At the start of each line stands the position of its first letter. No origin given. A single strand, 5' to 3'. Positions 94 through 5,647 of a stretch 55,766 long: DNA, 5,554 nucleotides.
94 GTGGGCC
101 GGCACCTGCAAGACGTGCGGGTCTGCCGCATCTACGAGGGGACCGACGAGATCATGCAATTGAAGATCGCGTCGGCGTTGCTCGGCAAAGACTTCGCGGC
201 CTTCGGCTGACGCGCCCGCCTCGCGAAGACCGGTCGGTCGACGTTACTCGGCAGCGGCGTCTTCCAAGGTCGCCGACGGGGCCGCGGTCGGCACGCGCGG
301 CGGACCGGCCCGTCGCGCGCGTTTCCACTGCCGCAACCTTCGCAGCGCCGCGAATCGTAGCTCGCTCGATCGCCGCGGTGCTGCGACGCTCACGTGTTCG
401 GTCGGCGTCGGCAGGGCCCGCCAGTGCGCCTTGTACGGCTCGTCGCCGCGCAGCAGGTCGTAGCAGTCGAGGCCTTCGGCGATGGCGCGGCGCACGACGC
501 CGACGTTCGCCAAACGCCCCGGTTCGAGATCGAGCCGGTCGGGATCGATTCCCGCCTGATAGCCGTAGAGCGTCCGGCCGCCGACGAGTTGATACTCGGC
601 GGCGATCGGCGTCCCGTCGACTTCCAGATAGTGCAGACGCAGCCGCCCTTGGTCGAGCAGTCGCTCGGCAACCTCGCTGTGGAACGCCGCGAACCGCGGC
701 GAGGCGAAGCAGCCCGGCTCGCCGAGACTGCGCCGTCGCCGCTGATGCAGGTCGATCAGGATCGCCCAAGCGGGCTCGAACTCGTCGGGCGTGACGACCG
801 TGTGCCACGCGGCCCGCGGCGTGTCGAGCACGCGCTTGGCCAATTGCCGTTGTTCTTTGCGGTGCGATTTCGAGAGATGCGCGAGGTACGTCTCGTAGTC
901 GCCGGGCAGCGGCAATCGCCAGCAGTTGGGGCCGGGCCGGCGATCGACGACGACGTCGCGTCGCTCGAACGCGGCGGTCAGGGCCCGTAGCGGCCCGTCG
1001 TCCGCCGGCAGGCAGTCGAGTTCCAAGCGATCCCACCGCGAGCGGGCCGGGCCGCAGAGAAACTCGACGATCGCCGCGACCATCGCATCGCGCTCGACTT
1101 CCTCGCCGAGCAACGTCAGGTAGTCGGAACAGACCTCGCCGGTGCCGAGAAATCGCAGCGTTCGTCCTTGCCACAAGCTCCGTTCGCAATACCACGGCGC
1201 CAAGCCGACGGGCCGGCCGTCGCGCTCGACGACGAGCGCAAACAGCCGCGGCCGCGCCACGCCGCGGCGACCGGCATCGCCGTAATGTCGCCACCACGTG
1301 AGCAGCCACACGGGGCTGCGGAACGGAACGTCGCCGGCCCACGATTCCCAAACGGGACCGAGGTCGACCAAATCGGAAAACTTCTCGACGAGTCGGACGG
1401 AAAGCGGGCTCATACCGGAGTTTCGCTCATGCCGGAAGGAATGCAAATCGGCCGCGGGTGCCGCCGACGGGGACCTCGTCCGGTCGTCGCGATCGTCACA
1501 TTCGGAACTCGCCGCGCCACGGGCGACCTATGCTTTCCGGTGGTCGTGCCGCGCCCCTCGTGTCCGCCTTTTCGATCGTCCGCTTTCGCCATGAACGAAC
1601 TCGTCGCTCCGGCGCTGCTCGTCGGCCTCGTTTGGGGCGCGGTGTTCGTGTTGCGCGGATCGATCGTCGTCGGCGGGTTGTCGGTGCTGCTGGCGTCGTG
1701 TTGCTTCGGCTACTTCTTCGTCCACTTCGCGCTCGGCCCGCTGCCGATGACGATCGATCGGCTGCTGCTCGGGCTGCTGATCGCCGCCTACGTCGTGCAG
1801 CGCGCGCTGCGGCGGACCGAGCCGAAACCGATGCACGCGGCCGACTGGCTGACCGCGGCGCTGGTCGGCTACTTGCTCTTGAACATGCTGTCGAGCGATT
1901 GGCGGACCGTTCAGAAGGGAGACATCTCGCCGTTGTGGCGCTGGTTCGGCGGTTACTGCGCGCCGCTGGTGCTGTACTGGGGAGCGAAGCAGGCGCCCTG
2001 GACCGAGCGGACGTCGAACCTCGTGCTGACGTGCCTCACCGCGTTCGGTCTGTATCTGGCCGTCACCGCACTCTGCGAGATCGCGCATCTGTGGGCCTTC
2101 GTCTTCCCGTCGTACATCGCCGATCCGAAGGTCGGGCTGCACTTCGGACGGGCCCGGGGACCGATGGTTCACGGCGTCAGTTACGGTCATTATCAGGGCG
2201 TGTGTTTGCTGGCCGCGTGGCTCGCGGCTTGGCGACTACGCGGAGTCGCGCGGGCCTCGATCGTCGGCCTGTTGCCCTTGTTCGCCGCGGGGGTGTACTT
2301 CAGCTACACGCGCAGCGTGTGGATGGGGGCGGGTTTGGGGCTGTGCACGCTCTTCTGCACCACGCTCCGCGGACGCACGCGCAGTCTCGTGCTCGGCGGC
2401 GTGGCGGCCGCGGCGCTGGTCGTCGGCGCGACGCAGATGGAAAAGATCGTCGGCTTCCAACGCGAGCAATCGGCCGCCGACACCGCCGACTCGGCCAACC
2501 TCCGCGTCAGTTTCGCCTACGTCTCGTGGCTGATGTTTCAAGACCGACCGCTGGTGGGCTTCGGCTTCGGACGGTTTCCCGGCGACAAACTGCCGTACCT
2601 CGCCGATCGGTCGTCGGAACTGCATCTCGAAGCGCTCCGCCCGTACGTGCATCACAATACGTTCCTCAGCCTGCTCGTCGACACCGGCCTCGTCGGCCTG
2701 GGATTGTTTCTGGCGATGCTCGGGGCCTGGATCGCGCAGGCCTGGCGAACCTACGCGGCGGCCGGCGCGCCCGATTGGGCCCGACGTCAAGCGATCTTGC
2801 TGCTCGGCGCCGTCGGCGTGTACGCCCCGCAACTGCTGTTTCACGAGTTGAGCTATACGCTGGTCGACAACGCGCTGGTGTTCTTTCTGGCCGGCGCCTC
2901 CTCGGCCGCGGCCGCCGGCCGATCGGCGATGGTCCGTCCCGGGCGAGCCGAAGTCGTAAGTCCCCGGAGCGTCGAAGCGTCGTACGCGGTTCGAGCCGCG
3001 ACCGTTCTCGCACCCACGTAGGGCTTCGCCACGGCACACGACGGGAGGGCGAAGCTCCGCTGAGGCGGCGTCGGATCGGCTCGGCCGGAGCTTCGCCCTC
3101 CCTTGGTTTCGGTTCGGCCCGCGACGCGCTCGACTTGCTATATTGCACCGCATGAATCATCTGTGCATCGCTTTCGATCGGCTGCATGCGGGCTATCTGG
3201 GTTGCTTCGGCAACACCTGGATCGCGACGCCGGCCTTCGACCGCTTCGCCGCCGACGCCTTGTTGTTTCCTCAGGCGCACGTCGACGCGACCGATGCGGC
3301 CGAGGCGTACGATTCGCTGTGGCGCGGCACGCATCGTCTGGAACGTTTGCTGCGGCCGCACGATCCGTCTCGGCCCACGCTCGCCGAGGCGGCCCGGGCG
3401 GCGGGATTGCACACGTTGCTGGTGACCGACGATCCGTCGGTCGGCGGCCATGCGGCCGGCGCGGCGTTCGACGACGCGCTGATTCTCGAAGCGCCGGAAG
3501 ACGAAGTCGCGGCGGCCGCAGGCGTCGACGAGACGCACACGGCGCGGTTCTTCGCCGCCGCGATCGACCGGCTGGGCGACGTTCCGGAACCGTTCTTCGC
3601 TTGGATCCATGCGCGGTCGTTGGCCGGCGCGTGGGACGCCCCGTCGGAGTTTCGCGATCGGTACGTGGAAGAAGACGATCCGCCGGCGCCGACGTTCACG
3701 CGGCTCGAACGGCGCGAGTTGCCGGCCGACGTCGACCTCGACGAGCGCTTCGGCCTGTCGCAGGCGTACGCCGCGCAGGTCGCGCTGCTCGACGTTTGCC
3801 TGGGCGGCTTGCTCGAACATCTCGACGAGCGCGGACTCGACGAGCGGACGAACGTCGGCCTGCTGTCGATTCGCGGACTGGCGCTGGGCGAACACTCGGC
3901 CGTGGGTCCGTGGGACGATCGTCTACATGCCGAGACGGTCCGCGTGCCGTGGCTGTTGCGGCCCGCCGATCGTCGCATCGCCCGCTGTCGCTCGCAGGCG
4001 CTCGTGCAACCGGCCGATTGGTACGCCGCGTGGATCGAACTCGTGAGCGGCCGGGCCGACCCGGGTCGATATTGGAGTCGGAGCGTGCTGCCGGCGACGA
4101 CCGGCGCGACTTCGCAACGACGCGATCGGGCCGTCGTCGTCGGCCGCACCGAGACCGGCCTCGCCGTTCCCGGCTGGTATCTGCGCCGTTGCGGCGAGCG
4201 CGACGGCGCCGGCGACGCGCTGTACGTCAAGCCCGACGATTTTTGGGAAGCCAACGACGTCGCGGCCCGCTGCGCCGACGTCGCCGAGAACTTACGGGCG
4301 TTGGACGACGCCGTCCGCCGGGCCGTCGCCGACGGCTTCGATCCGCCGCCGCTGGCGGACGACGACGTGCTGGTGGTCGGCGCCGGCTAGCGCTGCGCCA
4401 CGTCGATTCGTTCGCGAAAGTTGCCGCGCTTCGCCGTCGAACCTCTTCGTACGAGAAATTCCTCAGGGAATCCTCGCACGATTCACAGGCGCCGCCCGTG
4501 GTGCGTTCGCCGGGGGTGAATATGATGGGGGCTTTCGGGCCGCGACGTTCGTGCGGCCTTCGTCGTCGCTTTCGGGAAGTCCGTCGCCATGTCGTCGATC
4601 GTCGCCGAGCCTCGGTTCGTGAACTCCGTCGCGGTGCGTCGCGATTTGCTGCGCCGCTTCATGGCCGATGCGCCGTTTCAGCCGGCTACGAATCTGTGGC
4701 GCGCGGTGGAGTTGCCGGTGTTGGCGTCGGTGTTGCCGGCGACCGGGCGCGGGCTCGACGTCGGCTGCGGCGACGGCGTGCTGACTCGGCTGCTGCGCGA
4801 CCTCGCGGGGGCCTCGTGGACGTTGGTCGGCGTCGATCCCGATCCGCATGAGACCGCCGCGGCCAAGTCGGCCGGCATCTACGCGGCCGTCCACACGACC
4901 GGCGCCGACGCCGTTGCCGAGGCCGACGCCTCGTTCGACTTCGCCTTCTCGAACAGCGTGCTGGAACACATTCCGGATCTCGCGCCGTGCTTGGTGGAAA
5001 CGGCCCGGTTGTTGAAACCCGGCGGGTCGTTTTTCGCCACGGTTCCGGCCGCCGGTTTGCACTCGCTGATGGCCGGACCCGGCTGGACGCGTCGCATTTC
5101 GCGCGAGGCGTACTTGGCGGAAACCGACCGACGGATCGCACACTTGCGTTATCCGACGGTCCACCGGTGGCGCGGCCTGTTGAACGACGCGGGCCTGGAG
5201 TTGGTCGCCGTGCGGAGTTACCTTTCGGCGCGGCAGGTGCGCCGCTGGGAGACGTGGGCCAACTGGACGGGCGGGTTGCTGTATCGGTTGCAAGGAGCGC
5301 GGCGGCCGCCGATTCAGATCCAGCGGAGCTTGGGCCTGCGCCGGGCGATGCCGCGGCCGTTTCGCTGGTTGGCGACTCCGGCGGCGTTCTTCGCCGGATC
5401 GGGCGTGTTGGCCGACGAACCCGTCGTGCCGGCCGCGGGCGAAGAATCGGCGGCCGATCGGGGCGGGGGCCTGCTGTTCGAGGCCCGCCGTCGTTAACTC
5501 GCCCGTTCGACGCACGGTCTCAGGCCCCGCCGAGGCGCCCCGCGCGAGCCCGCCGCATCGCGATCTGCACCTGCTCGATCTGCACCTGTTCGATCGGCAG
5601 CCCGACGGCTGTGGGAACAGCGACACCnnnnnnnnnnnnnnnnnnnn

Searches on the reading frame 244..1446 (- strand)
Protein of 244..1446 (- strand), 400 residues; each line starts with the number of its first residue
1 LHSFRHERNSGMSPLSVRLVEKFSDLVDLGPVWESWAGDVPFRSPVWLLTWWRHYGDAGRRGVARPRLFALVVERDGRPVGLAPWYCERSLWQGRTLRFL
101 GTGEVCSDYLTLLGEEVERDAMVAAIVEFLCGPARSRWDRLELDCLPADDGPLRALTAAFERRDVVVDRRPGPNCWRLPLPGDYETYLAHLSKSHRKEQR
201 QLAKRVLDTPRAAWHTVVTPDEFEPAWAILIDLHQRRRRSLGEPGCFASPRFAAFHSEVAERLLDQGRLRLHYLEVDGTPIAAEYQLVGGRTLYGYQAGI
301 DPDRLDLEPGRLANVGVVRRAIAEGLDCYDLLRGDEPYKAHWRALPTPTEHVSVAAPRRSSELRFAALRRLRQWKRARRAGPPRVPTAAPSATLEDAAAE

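Call 13: search_protein_families(library=pfam, proteins=[window:244-1446:-], max_evalue=0.001)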
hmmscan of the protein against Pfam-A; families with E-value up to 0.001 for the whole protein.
window:244-1446:- (400 aa): 1 family
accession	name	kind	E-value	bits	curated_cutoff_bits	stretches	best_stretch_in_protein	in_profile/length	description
PF13480.13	Acetyltransf_6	-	9.3e-31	107.3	22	1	194-339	2-142/143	Acetyltransferase (GNAT) domain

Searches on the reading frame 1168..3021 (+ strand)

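Call 13: search_protein_families(library=pfam, proteins=[window:1168-3021:+], max_evalue=0.001)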
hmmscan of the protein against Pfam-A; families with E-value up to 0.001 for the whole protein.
window:1168-3021:+ (617 aa): 1 family
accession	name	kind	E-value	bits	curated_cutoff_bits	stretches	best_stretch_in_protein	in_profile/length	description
PF04932.20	Wzy_C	-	3e-18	66.5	31.7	1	371-515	5-149/149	O-Antigen ligase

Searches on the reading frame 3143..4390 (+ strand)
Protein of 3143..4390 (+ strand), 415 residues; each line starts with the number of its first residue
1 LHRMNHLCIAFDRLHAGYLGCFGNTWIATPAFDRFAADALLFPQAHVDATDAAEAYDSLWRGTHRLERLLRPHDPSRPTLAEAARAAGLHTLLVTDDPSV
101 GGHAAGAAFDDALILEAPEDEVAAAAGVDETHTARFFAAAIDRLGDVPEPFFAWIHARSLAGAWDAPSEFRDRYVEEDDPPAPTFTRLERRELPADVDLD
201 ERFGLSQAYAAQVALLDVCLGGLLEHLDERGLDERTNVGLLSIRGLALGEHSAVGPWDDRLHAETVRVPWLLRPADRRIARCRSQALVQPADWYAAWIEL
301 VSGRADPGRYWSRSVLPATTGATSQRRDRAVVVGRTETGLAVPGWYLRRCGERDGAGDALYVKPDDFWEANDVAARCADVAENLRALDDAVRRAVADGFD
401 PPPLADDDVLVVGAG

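Call 13: search_protein_families(library=pfam, proteins=[window:3143-4390:+], max_evalue=0.001)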
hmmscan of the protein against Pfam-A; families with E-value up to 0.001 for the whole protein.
window:3143-4390:+ (415 aa): 1 family
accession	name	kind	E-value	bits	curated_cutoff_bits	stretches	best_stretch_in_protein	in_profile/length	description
PF00884.28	Sulfatase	-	1.7e-14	54.3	25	1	7-301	4-299/301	Sulfatase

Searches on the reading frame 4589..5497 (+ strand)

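Call 13: search_protein_families(library=pfam, proteins=[window:4589-5497:+], max_evalue=0.001)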
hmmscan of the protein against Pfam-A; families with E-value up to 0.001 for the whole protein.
window:4589-5497:+ (302 aa): 8 families
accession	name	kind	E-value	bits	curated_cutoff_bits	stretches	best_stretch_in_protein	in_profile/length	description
PF13489.12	Methyltransf_23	-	8.1e-22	78.1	27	1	45-207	16-163/164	Methyltransferase domain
PF08241.18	Methyltransf_11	-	4e-18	66.3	21.2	1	56-149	1-94/95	Methyltransferase domain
PF08242.18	Methyltransf_12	-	2.6e-14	54.1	30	1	56-147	1-97/98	Methyltransferase domain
PF13649.12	Methyltransf_25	-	2.8e-14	54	27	1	56-146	2-97/97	Methyltransferase domain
PF13847.12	Methyltransf_31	-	3.7e-12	46.6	27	1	56-153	8-112/145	Methyltransferase domain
PF01209.24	Ubie_methyltran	-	1.4e-05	25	20.1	1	35-149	33-150/233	ubiE/COQ5 methyltransferase family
PF07021.18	MetW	-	2.3e-05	24.6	21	1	45-130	7-90/193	Methionine biosynthesis protein MetW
PF05175.20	MTS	-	0.00072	19.7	23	0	44-147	22-135/170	Methyltransferase small domain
